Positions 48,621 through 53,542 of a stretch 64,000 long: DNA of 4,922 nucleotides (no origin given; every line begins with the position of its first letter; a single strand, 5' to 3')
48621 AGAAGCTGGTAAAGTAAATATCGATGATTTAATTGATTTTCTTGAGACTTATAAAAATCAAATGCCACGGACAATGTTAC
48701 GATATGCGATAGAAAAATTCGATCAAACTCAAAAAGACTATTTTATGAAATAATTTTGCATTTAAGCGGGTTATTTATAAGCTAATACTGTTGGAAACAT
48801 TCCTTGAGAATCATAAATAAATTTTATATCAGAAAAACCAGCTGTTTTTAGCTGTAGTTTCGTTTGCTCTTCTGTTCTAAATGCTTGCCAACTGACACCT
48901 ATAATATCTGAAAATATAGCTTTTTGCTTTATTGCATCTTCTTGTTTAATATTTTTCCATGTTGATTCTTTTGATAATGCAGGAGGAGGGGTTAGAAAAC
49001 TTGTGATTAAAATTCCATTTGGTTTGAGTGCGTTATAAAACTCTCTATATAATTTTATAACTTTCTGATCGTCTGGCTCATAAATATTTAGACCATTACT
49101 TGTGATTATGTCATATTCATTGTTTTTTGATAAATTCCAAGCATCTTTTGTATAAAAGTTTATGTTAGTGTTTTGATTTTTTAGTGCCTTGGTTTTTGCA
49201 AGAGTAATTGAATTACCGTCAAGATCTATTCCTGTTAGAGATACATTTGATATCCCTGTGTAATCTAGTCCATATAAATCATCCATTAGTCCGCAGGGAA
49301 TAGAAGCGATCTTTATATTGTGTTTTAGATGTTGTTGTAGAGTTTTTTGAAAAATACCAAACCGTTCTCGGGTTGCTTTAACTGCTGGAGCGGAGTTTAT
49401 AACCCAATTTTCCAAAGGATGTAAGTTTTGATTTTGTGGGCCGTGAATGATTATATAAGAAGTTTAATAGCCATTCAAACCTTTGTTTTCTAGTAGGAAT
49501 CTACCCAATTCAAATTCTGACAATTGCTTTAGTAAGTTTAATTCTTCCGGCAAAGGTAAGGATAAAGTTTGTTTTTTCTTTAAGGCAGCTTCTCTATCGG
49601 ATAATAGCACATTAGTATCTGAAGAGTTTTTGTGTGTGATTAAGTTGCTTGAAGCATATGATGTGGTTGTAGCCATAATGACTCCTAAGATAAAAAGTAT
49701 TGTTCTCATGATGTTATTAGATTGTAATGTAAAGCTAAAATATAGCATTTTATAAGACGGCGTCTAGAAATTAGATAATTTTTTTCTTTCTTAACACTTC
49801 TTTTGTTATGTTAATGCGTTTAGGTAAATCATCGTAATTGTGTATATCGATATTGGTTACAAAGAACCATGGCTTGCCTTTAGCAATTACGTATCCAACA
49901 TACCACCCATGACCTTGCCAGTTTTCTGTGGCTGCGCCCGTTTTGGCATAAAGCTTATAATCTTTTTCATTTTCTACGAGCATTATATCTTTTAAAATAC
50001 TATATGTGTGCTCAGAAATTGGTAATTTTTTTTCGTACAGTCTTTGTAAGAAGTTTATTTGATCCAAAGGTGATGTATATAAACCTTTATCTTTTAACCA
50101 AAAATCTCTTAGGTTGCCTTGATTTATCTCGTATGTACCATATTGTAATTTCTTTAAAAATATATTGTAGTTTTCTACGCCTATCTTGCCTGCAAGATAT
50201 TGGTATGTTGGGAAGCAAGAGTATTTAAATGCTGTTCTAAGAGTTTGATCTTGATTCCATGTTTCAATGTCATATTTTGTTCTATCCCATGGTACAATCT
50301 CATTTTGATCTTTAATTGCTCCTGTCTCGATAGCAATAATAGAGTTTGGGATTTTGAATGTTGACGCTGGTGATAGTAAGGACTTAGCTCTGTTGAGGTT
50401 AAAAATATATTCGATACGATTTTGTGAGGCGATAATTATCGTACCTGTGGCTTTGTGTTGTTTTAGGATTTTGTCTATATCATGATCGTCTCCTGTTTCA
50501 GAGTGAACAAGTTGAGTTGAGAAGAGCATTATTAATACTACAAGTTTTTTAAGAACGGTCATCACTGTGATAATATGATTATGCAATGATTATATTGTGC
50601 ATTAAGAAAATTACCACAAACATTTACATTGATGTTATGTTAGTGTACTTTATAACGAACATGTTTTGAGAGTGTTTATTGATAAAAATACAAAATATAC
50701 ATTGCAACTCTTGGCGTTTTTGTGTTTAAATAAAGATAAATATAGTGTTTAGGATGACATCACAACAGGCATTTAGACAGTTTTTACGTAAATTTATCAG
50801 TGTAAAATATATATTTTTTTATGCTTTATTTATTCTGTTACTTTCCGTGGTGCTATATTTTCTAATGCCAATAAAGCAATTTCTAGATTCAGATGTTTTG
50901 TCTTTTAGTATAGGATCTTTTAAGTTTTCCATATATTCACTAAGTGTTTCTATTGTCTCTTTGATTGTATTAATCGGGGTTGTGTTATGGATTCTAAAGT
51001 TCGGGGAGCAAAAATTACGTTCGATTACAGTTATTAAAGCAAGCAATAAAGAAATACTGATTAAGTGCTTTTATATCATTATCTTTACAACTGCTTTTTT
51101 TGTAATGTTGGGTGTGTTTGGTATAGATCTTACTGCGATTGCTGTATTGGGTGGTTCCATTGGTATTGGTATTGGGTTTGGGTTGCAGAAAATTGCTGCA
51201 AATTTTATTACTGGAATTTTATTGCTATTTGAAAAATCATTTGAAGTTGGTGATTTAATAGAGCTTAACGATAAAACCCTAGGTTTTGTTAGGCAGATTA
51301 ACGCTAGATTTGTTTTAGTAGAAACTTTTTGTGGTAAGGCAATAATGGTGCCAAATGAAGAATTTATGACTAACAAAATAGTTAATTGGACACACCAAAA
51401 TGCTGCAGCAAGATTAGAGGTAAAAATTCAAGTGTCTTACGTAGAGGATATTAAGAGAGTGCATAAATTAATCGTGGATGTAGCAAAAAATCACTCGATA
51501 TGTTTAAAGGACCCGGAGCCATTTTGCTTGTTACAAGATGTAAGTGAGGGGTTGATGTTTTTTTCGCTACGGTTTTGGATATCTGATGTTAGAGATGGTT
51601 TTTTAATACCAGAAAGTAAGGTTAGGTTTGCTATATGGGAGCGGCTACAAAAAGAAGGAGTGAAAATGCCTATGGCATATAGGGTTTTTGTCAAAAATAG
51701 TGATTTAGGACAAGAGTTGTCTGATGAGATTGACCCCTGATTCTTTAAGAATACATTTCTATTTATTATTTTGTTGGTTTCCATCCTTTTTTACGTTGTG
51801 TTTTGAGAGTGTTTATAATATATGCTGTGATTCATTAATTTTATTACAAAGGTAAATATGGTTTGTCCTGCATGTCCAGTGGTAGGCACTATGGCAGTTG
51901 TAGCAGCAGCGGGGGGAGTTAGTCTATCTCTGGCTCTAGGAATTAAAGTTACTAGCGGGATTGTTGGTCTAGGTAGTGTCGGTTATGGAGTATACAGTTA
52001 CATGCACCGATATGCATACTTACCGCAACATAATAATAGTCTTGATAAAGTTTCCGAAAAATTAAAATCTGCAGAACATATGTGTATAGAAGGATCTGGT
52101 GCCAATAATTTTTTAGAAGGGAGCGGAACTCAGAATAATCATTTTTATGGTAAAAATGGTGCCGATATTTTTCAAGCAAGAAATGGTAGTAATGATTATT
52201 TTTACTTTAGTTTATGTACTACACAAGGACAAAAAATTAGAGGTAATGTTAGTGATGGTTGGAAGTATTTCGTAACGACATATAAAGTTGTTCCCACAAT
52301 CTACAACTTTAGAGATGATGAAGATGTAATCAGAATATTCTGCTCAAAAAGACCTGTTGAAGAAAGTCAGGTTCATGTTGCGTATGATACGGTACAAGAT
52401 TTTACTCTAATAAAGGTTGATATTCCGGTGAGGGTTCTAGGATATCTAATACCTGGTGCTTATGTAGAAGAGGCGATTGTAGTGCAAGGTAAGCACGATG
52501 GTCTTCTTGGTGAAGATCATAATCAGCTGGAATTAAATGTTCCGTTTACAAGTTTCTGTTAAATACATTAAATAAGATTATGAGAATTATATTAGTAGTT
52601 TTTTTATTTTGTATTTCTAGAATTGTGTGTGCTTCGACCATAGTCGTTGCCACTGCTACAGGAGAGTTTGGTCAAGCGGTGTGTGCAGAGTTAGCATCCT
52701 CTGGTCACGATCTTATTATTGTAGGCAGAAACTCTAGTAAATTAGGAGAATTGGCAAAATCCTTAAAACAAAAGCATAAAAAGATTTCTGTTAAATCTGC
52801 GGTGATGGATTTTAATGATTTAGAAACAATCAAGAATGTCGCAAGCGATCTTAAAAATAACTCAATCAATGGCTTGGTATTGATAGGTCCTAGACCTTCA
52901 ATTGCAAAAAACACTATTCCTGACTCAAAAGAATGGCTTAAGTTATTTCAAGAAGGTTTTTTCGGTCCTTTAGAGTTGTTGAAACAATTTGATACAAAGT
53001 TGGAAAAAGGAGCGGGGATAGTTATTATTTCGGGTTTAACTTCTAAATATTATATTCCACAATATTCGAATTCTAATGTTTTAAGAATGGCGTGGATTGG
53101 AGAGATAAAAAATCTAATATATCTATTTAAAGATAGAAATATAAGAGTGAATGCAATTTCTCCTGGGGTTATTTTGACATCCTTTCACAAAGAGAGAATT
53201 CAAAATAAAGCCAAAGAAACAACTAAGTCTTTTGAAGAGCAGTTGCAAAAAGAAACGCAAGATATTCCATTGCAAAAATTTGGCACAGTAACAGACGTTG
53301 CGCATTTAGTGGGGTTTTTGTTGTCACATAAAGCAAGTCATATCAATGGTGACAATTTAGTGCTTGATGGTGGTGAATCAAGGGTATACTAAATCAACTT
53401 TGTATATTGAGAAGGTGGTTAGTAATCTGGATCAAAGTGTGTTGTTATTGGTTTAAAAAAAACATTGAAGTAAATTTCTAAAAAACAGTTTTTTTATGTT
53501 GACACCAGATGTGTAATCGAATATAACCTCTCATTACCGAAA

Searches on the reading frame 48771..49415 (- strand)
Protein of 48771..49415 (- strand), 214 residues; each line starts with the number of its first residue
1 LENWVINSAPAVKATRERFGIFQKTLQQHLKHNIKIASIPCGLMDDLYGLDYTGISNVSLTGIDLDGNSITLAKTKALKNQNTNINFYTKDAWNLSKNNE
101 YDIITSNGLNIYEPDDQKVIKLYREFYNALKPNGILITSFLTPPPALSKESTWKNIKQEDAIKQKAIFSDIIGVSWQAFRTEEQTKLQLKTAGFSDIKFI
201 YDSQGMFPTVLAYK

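Call 81: search_protein_families(library=pfam, proteins=[window:48771-49415:-], max_evalue=0.00001)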
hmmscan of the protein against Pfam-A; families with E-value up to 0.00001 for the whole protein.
window:48771-49415:- (214 aa): 4 families
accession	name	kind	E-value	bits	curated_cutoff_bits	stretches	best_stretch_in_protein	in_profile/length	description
PF13847.12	Methyltransf_31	-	1.5e-11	44.6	27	1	41-142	12-113/145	Methyltransferase domain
PF13649.12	Methyltransf_25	-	1.9e-09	38.5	27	1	57-134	21-97/97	Methyltransferase domain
PF08241.18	Methyltransf_11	-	1.5e-06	29.2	21.2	1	59-137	20-94/95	Methyltransferase domain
PF08242.18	Methyltransf_12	-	3.1e-06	28.3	30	1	56-136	19-98/98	Methyltransferase domain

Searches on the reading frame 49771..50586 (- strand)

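Call 81: search_protein_families(library=pfam, proteins=[window:49771-50586:-], max_evalue=0.00001)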
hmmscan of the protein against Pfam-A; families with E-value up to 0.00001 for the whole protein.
window:49771-50586:- (271 aa): 1 family
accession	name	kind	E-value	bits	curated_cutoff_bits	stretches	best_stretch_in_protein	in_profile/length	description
PF00905.27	Transpeptidase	-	7.5e-35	121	22.1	1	52-265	15-298/299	Penicillin binding protein transpeptidase domain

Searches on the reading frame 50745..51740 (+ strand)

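Call 81: search_protein_families(library=pfam, proteins=[window:50745-51740:+], max_evalue=0.00001)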
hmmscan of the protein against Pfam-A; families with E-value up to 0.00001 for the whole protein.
window:50745-51740:+ (331 aa): 3 families
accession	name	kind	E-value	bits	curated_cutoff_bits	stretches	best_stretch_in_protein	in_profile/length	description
PF00924.24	MS_channel_2nd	-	6e-18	65.2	20.2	1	150-217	2-68/68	Mechanosensitive ion channel, beta-domain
PF21088.3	MS_channel_1st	-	1e-06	29.1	23.1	1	107-148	1-42/42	Mechanosensitive ion channel, transmembrane helices 2/3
PF21082.3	MS_channel_3rd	-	2.1e-06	28.5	21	1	225-308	2-88/88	Mechanosensitive ion channel MscS, C-terminal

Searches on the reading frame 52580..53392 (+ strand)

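Call 81: search_protein_families(library=pfam, proteins=[window:52580-53392:+], max_evalue=0.00001)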
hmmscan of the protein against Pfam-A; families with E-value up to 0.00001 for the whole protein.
window:52580-53392:+ (270 aa): 2 families
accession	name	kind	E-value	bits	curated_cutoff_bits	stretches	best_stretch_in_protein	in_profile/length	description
PF13561.12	adh_short_C2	-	2.8e-27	96.2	27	1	31-265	9-234/236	Enoyl-(Acyl carrier protein) reductase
PF00106.31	adh_short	-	4.1e-16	59.5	26.6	1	20-209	2-193/195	short chain dehydrogenase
